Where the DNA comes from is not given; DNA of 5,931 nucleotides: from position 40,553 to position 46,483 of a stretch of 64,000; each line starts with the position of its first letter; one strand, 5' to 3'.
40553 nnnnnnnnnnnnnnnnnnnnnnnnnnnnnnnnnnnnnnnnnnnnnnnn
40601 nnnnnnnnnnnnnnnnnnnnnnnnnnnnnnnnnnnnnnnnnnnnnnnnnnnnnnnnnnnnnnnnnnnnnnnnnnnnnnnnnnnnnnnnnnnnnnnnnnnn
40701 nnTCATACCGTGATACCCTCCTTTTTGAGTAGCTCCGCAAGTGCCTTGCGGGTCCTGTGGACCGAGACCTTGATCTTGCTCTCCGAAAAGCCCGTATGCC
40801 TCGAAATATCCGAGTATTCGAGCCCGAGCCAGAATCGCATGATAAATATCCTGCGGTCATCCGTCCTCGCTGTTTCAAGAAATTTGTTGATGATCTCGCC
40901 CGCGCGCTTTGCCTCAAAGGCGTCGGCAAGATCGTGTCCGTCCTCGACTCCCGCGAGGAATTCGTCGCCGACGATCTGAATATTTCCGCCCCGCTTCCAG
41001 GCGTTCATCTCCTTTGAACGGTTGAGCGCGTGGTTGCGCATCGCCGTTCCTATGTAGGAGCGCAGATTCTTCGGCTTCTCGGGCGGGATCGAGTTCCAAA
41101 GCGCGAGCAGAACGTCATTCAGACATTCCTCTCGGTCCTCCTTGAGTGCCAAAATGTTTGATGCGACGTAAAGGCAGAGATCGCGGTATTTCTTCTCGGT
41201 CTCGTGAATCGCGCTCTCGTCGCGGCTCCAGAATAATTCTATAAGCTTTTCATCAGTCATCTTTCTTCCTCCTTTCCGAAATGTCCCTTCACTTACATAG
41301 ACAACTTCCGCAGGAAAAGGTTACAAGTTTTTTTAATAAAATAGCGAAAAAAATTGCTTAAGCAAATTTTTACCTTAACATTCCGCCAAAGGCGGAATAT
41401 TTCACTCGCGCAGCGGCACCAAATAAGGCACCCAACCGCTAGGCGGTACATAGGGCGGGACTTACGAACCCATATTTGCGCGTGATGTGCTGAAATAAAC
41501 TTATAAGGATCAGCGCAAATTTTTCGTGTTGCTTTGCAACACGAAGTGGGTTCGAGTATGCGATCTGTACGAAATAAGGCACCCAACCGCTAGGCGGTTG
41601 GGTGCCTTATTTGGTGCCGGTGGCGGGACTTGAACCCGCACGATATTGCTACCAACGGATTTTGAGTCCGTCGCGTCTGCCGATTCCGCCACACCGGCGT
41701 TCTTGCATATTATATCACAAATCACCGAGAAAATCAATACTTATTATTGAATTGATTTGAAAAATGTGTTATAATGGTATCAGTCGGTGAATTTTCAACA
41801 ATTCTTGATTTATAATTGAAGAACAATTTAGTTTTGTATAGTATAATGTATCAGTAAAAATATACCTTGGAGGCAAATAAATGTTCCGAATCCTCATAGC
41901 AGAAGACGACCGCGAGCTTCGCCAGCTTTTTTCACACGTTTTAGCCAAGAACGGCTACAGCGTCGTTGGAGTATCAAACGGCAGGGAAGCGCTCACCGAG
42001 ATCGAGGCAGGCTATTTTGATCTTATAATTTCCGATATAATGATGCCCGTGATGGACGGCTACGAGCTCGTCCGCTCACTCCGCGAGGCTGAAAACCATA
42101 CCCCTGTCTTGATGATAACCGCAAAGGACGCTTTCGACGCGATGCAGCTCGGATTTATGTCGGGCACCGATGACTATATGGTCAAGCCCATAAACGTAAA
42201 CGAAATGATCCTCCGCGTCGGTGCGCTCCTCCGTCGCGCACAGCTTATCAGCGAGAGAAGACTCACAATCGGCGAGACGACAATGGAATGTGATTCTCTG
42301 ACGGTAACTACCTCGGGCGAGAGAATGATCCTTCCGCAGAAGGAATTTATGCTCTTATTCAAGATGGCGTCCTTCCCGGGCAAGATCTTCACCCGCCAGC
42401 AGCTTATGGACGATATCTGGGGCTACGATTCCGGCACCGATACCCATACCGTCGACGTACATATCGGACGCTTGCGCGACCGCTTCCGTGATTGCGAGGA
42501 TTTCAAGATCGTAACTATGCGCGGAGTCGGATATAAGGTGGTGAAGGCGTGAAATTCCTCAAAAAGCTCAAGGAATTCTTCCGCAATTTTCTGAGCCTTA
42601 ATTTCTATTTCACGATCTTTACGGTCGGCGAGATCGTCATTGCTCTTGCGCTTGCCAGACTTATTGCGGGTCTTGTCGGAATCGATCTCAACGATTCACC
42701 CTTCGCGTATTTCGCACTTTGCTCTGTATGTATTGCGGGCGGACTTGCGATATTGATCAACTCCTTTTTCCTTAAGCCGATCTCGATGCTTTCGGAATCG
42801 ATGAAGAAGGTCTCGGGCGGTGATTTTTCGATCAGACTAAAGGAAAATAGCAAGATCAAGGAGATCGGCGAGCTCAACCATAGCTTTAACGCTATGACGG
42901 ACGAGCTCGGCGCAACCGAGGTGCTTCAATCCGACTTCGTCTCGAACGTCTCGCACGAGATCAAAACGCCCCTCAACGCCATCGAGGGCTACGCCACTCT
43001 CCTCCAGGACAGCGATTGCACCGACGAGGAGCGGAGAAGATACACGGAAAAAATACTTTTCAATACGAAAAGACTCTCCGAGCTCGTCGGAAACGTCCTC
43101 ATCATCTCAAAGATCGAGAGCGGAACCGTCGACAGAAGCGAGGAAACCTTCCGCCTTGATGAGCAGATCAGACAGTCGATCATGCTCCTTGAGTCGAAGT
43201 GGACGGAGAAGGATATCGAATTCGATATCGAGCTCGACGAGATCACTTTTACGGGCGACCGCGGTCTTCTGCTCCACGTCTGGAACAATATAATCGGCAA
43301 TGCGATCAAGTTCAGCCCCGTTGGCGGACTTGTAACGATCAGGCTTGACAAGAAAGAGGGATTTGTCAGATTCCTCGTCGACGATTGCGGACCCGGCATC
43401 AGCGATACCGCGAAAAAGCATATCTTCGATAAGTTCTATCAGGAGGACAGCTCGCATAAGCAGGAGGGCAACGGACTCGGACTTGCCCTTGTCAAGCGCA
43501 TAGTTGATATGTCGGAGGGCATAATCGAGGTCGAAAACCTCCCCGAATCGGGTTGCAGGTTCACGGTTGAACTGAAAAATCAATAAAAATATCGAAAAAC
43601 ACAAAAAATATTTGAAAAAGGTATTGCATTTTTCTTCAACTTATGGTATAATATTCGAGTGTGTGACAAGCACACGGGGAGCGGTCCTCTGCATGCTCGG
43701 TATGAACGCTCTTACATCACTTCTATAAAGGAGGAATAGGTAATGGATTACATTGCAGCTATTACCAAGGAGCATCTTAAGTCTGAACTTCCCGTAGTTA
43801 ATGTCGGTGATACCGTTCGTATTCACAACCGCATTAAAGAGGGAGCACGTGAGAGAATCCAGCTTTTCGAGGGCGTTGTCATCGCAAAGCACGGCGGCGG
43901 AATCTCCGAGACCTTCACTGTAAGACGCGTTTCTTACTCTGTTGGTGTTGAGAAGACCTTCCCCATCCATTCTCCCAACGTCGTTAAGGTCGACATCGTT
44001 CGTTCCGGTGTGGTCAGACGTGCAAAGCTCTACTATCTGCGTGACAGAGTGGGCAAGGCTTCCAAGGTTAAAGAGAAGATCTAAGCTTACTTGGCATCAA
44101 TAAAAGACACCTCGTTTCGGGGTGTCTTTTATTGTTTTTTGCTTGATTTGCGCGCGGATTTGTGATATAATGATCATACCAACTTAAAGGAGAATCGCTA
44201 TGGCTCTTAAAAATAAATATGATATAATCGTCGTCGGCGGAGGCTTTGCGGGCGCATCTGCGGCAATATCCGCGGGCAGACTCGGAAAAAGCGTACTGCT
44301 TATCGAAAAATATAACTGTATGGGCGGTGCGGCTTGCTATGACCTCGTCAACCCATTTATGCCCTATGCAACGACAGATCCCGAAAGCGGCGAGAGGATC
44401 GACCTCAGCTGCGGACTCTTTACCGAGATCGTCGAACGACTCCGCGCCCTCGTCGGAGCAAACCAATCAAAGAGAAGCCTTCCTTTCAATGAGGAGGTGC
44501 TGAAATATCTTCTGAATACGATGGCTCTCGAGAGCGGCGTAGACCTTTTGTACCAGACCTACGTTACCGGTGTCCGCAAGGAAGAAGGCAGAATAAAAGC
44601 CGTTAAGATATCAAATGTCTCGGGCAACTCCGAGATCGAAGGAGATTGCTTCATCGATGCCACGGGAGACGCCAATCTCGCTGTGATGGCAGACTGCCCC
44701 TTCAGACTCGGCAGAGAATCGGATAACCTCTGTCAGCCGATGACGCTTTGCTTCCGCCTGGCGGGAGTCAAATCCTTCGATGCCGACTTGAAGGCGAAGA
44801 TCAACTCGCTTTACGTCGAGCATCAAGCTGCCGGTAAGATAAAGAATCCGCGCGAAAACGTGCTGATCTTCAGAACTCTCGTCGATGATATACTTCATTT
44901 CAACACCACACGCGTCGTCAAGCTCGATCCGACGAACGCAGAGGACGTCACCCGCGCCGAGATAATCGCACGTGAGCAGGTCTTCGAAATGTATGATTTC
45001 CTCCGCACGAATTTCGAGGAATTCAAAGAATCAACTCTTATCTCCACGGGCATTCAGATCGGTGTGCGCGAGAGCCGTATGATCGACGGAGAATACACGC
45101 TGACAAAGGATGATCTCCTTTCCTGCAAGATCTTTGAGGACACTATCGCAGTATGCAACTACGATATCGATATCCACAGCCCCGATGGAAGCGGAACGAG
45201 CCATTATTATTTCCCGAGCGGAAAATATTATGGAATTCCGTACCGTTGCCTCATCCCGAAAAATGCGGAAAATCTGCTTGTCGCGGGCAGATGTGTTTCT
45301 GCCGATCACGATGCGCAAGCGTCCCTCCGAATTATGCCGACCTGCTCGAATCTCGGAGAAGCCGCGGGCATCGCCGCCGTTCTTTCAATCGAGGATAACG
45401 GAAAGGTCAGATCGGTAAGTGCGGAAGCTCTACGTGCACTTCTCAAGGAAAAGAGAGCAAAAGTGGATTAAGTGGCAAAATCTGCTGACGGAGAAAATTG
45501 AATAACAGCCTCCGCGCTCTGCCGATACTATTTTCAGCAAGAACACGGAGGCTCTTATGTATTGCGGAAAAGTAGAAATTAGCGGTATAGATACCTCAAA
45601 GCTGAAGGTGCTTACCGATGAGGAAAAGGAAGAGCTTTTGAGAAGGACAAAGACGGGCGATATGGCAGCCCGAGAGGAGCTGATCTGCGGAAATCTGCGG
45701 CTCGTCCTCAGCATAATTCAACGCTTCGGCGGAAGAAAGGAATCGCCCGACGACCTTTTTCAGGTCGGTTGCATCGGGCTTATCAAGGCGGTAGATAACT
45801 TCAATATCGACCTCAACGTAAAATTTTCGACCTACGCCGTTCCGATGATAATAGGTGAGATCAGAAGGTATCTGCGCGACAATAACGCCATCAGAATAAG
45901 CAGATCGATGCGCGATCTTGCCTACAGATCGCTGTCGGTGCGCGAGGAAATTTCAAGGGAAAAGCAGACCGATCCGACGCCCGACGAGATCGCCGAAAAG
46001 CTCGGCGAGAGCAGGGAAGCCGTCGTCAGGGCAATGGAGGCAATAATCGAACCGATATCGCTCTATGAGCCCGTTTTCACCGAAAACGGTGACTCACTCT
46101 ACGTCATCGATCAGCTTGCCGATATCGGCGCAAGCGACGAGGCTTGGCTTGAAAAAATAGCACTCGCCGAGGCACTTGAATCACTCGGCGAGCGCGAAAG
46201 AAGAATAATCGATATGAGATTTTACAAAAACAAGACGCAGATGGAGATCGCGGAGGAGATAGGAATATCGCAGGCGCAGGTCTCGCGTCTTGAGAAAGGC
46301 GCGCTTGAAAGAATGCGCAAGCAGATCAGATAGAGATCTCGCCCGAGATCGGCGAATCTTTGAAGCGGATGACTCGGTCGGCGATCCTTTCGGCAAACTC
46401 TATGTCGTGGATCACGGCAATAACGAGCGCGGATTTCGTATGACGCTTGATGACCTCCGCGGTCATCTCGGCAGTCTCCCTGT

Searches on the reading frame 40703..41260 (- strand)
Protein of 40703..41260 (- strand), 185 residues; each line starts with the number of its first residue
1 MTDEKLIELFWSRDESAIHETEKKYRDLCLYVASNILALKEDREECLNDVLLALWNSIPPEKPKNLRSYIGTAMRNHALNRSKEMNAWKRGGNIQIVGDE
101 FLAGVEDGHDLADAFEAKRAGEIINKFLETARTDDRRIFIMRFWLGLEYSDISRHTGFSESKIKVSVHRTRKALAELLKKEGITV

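Call 49: find_encoding_contigs(protein=window:40703-41260:-, flank=3000, max_places=10)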
Protein window:40703-41260:- (185 aa): 1 contig read that carries it; 1 place shown.
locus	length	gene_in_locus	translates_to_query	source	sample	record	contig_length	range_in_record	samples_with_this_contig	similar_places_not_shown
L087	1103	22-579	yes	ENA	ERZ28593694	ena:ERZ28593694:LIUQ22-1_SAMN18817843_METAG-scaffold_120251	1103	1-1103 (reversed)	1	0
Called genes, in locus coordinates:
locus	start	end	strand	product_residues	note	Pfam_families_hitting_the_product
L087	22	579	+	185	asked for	PF04542:Sigma70_r2 (weak), PF08281:Sigma70_r4_2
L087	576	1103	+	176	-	?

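Call 50: find_homologous_proteins(query=window:40703-41260:-, max_evalue=1e-30)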
Query window:40703-41260:- (185 aa): 437 proteins with E <= 1e-30 among 620 candidates; the best 120 are listed.
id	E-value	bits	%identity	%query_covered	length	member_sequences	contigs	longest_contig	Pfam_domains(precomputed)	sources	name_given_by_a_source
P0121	1.0e-102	359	86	100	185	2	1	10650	PF04545.23,PF04542.21,PF08281.19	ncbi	-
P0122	7.9e-98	343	83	100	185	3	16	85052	PF04542.21,PF08281.19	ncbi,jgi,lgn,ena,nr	ncbi:MAG: sigma-70 family RNA polymerase sigma factor [Clostridia bacterium]|nr:sigma-70 family RNA 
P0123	1.3e-95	336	81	100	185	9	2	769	PF04542.21,PF08281.19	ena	-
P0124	4.9e-94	331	79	99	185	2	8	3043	PF04545.23,PF04542.21,PF08281.19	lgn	-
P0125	2.0e-93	329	79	100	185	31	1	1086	PF07638.18,PF04545.23,PF04542.21,PF08281.19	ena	-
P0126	2.6e-93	329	78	100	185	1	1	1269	PF04545.23,PF08281.19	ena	-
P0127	4.1e-93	328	79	100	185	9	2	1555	PF04542.21,PF08281.19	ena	-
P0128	2.9e-92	325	76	100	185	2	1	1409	PF04542.21,PF08281.19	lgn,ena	-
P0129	2.9e-90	319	77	100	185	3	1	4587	PF04545.23,PF04542.21,PF08281.19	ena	-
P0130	1.1e-89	317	77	100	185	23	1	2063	PF04545.23,PF04542.21,PF08281.19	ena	-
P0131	2.9e-89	315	77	100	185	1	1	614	PF04542.21,PF08281.19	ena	-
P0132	3.7e-89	315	76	100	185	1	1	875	PF05263.18,PF04545.23,PF04542.21,PF08281.19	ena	-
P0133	4.0e-89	315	76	100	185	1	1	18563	PF04545.23,PF04542.21,PF08281.19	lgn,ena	-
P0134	2.4e-88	312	74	100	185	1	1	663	PF07638.18,PF04545.23,PF04542.21,PF08281.19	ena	-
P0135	7.6e-88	311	75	100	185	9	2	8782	PF04545.23,PF04542.21,PF08281.19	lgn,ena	-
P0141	1.3e-84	300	72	100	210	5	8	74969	PF07638.18,PF04545.23,PF04542.21,PF08281.19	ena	-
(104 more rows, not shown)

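Call 51: find_encoding_contigs(protein=P0122, flank=2500, max_places=10)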
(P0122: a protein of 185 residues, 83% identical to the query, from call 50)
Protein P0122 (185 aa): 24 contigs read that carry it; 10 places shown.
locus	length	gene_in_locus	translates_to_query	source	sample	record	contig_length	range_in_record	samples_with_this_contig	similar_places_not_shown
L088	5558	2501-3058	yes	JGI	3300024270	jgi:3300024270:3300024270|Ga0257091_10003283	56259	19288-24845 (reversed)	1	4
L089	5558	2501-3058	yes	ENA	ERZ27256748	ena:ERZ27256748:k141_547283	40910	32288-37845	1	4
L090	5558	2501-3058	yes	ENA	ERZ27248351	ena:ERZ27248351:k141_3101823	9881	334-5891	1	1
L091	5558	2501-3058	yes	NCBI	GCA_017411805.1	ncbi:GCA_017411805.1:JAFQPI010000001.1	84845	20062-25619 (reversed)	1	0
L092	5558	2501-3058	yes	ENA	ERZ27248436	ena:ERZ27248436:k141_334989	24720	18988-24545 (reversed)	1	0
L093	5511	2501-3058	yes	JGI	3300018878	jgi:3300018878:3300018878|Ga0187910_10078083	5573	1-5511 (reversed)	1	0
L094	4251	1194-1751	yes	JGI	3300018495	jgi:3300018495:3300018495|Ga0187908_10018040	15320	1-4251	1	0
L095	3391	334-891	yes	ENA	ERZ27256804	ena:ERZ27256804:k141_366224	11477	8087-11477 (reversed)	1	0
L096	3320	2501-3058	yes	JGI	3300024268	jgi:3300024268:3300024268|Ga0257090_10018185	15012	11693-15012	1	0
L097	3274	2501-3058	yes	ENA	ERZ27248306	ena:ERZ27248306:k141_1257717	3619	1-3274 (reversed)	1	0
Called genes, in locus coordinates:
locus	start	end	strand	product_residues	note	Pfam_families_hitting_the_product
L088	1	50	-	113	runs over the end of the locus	PF01245:Ribosomal_L19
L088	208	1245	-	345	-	PF00672:HAMP, PF00512:HisKA, PF02518:HATPase_c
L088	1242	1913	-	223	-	PF00072:Response_reg, PF00486:Trans_reg_C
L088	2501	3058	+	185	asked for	PF04542:Sigma70_r2 (weak), PF08281:Sigma70_r4_2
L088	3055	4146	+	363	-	-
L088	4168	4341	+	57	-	-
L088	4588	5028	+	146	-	-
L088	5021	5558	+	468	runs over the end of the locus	PF01471:PG_binding_1, PF09374:PG_binding_3 (faint), PF01471:PG_binding_1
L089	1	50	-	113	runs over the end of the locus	PF01245:Ribosomal_L19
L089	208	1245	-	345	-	PF00672:HAMP, PF00512:HisKA, PF02518:HATPase_c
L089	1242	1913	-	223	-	PF00072:Response_reg, PF00486:Trans_reg_C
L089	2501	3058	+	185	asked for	PF04542:Sigma70_r2 (weak), PF08281:Sigma70_r4_2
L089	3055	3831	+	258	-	-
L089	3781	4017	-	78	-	-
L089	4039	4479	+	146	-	-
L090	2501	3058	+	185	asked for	PF04542:Sigma70_r2 (weak), PF08281:Sigma70_r4_2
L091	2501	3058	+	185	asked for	PF04542:Sigma70_r2 (weak), PF08281:Sigma70_r4_2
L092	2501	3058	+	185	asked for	PF04542:Sigma70_r2 (weak), PF08281:Sigma70_r4_2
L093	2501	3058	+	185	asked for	PF04542:Sigma70_r2 (weak), PF08281:Sigma70_r4_2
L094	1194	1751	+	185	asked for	PF04542:Sigma70_r2 (weak), PF08281:Sigma70_r4_2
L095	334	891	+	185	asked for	PF04542:Sigma70_r2 (weak), PF08281:Sigma70_r4_2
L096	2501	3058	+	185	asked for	PF04542:Sigma70_r2 (weak), PF08281:Sigma70_r4_2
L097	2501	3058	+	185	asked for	PF04542:Sigma70_r2 (weak), PF08281:Sigma70_r4_2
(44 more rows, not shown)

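Call 74: find_encoding_contigs(protein=P0141, flank=2500, max_places=6)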
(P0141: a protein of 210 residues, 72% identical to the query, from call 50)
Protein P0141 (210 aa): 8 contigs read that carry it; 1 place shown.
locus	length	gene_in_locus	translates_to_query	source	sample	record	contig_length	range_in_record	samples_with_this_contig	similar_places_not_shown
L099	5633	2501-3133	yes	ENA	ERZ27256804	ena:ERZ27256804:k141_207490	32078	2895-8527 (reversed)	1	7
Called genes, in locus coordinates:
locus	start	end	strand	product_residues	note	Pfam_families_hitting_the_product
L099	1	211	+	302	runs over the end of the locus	PF00890:FAD_binding_2, PF01134:GIDA (weak), PF01266:DAO (weak), PF03486:HI0933_like (weak), PF07992:Pyr_redox_2, PF12831:FAD_oxidored, PF13738:Pyr_redox_3, PF00070:Pyr_redox, +3 more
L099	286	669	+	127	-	PF01880:Desulfoferrodox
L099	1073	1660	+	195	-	PF04542:Sigma70_r2 (weak), PF08281:Sigma70_r4_2 (weak)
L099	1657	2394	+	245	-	-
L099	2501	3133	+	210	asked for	PF04542:Sigma70_r2 (weak), PF07638:Sigma70_ECF (weak), PF08281:Sigma70_r4_2, PF04545:Sigma70_r4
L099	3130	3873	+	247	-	-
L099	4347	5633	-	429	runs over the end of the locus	PF00999:Na_H_Exchanger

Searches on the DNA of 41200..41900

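Call 77: search_rna_families(source=window, start=41200, end=41900, threshold=evalue, max_evalue=10)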
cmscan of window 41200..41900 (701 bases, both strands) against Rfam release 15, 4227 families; matches with E-value up to 10: 16.
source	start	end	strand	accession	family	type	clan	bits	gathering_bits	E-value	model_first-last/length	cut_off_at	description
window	41615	41698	-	RF00005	tRNA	Gene; tRNA;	CL00001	61.3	29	8.6e-13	1-71/71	no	tRNA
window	41329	41404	-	RF00238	ctRNA_pND324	Gene; antisense;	-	26.5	45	0.13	1-86/86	no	ctRNA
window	41489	41611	+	RF02397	sau-5971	Gene; sRNA;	-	23.1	90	0.12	1-96/96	no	Staphylococcus sRNA sau-5971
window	41614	41698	+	RF04354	Plastid-ycf2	Cis-reg;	-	21.1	65.7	0.11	1-75/75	no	Plastid-ycf2 5UTR RNA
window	41265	41333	-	RF01098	RF_site9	Cis-reg; frameshift_element;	-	18.8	70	1.1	1-50/50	no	Gag/pro ribosomal frameshift site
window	41564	41619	-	RF04085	mir-1271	Gene; miRNA;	-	18.7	80.5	0.28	1-77/77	no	mir-1271 microRNA precursor family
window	41327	41410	-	RF00020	U5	Gene; snRNA; splicing;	-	18.1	40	6.6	1-117/117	no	U5 spliceosomal RNA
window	41338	41370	+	RF01726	SAM-II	Cis-reg; riboswitch;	-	18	44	1.1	1-60/60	no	SAM-II riboswitch aptamer (SAM-II long loop)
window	41572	41612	+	RF03761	mir-5897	Gene; miRNA;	-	17.3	90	1.2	20-68/84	no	mir-5897 microRNA precursor family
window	41572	41711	+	RF02603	BASRCII26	Gene; sRNA;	-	16.2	218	0.14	1-190/190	no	Brucella sRNA CII26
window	41575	41639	-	RF04321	tmRNA_permuted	Gene;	-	15.6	47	0.64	36-98/213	no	permuted transfer-messenger RNA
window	41618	41661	+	RF04351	Plastid-psbl-rps4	Cis-reg;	-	14.8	68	4.2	1-53/53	no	Plastid-psbl-rps4 3UTR RNA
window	41616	41656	-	RF01684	mascRNA-menRNA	Gene;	-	14.3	42.5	7.4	1-56/56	no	MALAT1-associated small cytoplasmic RNA/MEN beta RNA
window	41576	41608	-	RF04170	MIR7723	Gene; miRNA;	-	14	200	5.7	1-235/235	no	MIR7723 microRNA precursor family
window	41332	41409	+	RF00125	IS128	Gene; sRNA;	-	13.7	80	3.9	104-204/209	no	IS128 RNA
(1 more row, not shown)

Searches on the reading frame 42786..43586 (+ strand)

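Call 86: search_protein_families(library=pfam, proteins=[window:42786-43586:+], max_evalue=0.00001)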
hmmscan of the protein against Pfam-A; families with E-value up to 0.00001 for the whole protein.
window:42786-43586:+ (266 aa): 4 families
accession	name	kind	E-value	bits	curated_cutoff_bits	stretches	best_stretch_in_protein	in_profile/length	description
PF02518.31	HATPase_c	-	8.2e-25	87.8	26.4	1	157-264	1-108/111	Histidine kinase-, DNA gyrase B-, and HSP90-like ATPase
PF00512.31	HisKA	-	1.8e-19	70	26.9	1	48-113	2-66/66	His Kinase A (phospho-acceptor) domain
PF00672.30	HAMP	-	2.8e-08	34.4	25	1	2-41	13-51/53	HAMP domain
PF13581.12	HATPase_c_2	-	2.8e-06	27.8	27.4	1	167-241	41-110/127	Histidine kinase-like ATPase domain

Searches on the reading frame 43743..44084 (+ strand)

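Call 73: search_protein_families(library=pfam, proteins=[window:43743-44084:+], max_evalue=0.00001)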
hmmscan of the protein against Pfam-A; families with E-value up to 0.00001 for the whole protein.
window:43743-44084:+ (113 aa): 1 family
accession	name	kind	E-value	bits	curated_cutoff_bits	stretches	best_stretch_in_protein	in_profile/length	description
PF01245.26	Ribosomal_L19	-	1.2e-46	157.7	22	1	3-112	2-111/111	Ribosomal protein L19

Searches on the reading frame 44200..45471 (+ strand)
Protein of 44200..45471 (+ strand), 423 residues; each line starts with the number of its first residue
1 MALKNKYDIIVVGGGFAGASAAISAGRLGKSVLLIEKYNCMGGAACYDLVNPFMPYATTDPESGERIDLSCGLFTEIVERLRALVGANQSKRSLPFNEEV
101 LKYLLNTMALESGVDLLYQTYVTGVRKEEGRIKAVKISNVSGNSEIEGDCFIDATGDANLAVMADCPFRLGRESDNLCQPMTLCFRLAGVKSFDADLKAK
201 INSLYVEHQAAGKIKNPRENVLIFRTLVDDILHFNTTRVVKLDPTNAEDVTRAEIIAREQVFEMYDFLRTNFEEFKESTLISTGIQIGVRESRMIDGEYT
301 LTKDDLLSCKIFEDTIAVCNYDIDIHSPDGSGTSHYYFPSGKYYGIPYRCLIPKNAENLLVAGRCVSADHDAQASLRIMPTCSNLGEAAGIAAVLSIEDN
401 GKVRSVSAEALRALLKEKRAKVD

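Call 73: search_protein_families(library=pfam, proteins=[window:44200-45471:+], max_evalue=0.00001)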
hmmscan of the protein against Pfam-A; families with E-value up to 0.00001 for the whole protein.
window:44200-45471:+ (423 aa): 8 families
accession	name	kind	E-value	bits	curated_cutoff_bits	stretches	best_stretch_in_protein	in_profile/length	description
PF12831.13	FAD_oxidored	-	6.2e-116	388.5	27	1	8-415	1-416/416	FAD dependent oxidoreductase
PF01266.30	DAO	-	3.8e-09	37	27.9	0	8-40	1-34/353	FAD dependent oxidoreductase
PF07992.20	Pyr_redox_2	-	9.8e-09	35.5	26.1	1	7-156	1-108/291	Pyridine nucleotide-disulphide oxidoreductase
PF00890.30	FAD_binding_2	-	1.2e-07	31.7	20.4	0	8-45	1-38/414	FAD binding domain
PF04820.20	Trp_halogenase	-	4.1e-07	29.7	21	0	91-160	150-216/458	Tryptophan halogenase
PF03486.20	HI0933_like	-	4.2e-07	30.1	50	0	8-42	2-36/244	HI0933-like protein Rossmann domain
PF01134.28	GIDA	-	2.7e-06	27.1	22.1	0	8-47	1-41/391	Glucose inhibited division protein A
PF13450.12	NAD_binding_8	-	3.4e-06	27.7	21.9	1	11-45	1-35/68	NAD(P)-binding Rossmann-like domain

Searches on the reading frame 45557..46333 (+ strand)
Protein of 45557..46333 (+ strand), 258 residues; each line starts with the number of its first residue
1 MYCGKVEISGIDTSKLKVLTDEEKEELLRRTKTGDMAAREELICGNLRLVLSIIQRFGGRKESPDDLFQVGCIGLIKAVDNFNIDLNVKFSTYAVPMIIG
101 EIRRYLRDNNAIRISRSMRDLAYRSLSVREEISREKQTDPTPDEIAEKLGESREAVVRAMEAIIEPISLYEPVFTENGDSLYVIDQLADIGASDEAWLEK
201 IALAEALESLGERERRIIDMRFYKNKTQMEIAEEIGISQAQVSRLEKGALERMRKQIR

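Call 73: search_protein_families(library=pfam, proteins=[window:45557-46333:+], max_evalue=0.00001)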
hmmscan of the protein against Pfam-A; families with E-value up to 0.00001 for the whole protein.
window:45557-46333:+ (258 aa): 5 families
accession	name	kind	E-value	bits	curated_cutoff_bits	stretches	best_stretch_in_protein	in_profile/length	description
PF04542.20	Sigma70_r2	-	1.9e-17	63.2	24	1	46-110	5-69/71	Sigma-70 region 2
PF04545.22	Sigma70_r4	-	4.4e-17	61.8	24.1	1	206-255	1-50/50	Sigma-70, region 4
PF04539.22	Sigma70_r3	-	5.8e-11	42.8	25.3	1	128-179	9-61/78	Sigma-70 region 3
PF08281.18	Sigma70_r4_2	-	1.4e-08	34.6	25.7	1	202-243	3-44/54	Sigma-70, region 4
PF01381.28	HTH_3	-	4e-06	27.2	23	0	224-248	8-32/55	Helix-turn-helix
